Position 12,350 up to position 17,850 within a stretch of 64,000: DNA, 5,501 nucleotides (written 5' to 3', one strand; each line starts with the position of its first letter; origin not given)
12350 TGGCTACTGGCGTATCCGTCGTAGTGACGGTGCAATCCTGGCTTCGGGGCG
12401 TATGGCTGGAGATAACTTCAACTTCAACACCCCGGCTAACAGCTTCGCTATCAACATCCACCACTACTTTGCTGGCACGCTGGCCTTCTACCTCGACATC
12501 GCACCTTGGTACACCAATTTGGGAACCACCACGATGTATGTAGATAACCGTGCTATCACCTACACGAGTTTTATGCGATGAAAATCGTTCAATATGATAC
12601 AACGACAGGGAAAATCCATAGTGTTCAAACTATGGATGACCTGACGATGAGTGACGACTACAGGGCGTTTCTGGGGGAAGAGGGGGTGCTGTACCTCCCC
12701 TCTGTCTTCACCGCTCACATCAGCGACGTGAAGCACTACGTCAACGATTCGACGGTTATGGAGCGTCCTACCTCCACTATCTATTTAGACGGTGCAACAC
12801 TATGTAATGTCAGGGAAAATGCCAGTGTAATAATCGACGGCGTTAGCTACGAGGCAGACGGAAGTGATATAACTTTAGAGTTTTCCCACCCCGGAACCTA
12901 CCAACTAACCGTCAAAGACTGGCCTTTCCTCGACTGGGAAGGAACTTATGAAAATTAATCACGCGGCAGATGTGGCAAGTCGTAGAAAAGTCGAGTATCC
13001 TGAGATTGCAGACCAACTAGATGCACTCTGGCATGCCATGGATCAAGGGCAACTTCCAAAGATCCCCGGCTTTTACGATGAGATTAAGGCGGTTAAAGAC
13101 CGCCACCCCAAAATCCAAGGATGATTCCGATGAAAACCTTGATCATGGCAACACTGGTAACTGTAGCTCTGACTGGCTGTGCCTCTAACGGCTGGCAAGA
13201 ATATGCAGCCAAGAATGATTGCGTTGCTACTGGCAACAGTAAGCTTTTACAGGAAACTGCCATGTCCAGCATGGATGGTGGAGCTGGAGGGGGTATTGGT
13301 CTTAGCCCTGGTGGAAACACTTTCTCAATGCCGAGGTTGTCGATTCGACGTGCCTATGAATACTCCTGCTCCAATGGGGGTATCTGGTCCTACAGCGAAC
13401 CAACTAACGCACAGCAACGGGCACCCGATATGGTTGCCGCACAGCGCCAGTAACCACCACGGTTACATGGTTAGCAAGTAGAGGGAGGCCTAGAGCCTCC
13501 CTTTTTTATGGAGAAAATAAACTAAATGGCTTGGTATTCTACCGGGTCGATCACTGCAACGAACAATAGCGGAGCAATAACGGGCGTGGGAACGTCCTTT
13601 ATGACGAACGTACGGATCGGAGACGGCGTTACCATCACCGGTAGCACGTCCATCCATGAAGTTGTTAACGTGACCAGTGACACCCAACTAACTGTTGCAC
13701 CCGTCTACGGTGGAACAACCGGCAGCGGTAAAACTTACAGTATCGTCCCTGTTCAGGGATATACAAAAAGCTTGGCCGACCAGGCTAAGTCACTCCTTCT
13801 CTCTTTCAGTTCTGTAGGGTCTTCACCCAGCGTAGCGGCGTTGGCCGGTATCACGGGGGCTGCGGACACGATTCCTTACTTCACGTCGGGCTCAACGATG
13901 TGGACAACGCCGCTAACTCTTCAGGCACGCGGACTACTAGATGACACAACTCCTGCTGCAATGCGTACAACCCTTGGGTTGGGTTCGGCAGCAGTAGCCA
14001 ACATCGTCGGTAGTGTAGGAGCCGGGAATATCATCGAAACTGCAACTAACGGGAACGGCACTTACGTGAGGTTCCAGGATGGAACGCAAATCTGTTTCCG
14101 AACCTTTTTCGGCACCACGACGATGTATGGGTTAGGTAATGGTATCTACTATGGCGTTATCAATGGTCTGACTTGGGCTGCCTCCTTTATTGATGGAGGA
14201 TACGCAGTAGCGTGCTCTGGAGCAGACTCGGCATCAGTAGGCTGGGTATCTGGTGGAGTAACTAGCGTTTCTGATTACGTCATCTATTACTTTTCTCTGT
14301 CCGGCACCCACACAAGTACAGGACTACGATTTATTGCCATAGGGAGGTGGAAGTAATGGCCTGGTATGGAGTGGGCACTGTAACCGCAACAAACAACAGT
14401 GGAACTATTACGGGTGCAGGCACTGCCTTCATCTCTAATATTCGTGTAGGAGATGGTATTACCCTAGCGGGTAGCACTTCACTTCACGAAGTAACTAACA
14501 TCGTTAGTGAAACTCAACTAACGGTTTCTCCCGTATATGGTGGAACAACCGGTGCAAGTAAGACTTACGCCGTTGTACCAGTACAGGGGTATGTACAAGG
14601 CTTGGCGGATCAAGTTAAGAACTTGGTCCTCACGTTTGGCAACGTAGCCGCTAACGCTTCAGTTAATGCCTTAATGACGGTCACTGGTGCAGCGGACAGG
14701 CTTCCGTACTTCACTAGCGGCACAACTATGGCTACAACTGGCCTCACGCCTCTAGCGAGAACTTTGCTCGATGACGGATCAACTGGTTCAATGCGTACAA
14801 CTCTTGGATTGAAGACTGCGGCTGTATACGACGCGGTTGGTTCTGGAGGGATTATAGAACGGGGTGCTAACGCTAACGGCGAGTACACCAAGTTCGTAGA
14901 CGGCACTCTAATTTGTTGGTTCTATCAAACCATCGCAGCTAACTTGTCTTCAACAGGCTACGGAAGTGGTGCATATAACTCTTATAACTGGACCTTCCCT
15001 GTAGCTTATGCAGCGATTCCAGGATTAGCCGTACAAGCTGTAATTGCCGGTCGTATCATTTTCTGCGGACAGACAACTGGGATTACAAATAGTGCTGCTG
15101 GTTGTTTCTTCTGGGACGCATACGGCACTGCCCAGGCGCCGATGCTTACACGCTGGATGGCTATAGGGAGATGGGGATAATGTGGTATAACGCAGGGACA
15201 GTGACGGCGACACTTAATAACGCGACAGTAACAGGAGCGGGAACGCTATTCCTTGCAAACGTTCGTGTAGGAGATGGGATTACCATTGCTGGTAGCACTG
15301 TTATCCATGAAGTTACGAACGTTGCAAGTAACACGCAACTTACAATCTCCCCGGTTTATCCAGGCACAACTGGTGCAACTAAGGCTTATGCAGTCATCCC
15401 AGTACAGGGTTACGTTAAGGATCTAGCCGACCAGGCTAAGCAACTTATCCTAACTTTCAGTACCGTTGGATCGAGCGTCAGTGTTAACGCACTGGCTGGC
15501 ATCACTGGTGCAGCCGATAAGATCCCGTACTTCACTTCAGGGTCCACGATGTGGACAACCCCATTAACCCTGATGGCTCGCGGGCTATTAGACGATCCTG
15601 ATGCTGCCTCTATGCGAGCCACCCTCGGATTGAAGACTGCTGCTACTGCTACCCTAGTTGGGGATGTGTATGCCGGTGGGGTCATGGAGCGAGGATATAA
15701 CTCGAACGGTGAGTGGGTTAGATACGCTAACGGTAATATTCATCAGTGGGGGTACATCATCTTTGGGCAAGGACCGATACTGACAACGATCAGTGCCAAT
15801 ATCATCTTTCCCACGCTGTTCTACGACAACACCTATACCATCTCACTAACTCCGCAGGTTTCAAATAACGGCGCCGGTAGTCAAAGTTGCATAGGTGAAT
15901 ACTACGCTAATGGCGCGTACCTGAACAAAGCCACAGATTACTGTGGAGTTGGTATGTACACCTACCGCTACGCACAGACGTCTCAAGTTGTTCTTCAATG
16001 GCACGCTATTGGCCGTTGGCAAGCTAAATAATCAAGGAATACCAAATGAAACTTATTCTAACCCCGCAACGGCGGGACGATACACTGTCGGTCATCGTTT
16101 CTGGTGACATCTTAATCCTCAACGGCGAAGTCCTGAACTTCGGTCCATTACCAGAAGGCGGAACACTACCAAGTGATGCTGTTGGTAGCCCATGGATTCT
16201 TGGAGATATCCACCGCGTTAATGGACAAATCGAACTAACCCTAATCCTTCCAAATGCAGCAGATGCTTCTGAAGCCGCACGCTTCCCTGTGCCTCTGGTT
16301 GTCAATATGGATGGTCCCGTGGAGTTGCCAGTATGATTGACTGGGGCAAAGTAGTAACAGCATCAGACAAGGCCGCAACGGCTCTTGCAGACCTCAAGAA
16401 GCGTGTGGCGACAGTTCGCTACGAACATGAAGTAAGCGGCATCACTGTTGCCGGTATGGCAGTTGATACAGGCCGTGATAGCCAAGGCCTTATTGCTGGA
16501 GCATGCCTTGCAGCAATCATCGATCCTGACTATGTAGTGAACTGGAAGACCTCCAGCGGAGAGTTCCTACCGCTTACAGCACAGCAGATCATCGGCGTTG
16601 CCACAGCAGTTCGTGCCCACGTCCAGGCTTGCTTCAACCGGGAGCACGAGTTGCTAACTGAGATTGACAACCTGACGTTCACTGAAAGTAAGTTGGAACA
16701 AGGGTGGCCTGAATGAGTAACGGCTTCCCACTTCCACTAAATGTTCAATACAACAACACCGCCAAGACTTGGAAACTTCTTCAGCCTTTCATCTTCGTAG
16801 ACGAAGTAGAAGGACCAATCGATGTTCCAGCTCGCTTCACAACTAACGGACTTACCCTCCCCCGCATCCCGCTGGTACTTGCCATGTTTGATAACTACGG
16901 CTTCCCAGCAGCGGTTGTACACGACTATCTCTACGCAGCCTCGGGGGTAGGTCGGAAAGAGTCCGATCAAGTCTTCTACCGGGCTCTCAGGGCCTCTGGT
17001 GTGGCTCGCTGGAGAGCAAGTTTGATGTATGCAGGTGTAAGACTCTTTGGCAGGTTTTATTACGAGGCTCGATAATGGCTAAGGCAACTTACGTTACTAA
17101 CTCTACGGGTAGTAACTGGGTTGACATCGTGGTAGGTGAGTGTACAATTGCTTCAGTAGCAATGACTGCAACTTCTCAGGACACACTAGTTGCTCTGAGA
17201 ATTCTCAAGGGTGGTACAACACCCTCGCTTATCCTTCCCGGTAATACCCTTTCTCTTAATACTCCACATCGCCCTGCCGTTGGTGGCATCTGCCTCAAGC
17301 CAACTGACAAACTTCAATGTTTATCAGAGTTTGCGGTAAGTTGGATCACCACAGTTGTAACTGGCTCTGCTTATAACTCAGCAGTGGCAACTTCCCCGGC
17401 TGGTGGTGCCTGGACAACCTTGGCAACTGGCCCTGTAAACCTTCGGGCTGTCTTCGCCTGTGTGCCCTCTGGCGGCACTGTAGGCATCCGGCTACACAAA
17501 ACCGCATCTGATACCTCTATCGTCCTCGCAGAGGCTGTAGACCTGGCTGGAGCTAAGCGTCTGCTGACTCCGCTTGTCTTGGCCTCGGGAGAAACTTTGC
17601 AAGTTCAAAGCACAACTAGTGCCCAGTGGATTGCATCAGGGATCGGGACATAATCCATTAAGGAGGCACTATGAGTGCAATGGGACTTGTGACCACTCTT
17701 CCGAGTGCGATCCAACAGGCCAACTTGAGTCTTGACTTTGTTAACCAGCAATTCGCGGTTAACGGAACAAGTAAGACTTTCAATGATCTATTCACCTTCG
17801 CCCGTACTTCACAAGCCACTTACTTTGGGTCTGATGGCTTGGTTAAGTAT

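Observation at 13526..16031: Three tandem side-tail-fibre paralogues joined by TAATG stop/start overlaps, conserved N-termini and divergent C-terminal tips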

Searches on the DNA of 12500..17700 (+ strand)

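Call 6: search_dna_similar(query=window:12500-17700:+, collection=phages, mode=near, max_rows=30)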
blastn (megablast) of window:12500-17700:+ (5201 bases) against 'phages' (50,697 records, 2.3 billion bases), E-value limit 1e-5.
No match.

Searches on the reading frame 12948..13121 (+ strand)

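Call 33: search_protein_families(library=pfam, proteins=[window:12948-13121:+], max_evalue=0.01)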
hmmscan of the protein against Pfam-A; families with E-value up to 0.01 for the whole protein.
window:12948-13121:+ (58 aa): 0 families

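Call 47: search_protein_families(library=phrogs, proteins=[window:12948-13121:+], max_evalue=0.001)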
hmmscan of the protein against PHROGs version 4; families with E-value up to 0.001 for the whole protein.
window:12948-13121:+ (58 aa): 6 families
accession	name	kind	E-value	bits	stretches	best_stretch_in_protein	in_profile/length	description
phrog_1787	-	unknown function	4.5e-14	54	1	4-55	62-115/116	-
phrog_2687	-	unknown function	1e-11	46.2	1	7-55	20-70/73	-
phrog_9114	-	unknown function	1.2e-09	39.8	1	5-55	56-101/103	-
phrog_20715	-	unknown function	2.3e-08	35.4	1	10-52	26-69/95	-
phrog_8886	-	unknown function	0.00056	20.8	1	11-55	110-157/159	-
phrog_2504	-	unknown function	0.00083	20.6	0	9-57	64-118/123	-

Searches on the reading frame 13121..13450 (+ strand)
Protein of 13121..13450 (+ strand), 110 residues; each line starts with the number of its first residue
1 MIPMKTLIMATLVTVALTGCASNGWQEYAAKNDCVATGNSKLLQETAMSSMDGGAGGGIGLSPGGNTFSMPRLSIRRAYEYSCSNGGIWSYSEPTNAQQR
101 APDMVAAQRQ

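Call 33: search_protein_families(library=pfam, proteins=[window:13121-13450:+], max_evalue=0.01)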
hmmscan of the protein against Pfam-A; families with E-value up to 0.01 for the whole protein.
window:13121-13450:+ (110 aa): 0 families

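Call 47: search_protein_families(library=phrogs, proteins=[window:13121-13450:+], max_evalue=0.001)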
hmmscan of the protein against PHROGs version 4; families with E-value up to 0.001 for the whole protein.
window:13121-13450:+ (110 aa): 0 families

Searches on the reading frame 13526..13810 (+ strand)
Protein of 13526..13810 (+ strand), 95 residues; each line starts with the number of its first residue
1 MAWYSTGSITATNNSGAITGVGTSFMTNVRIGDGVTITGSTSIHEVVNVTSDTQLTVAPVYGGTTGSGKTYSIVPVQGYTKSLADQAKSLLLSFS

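Call 73: search_protein_representatives(protein=window:13526-13810:+)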
Query: 95 residues. Proteins with E-value up to 0.001 (for the whole library): 3203; up to 1e-10: 960; up to 1e-30: 9. The best 150 are listed.
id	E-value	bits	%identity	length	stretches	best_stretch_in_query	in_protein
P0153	3.2e-57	206.1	40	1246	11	5-71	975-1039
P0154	3.6e-44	164.5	36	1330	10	5-80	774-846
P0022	9.0e-43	160.0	84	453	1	1-95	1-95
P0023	2.2e-41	155.6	82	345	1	1-95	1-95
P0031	2.4e-37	142.7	72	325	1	1-95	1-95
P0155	2.5e-36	139.5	36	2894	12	7-63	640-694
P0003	3.6e-34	132.6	100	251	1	26-95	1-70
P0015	5.1e-34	132.1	68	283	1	1-95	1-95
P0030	5.4e-33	128.8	63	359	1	1-94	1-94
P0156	1.4e-30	121.1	61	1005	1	1-94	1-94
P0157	5.9e-30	119.1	32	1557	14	6-69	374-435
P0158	9.9e-30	118.4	37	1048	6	6-71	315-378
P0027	1.1e-29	118.3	63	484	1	2-92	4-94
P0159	8.0e-29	115.5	59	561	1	1-93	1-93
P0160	1.8e-28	114.4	57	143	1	3-94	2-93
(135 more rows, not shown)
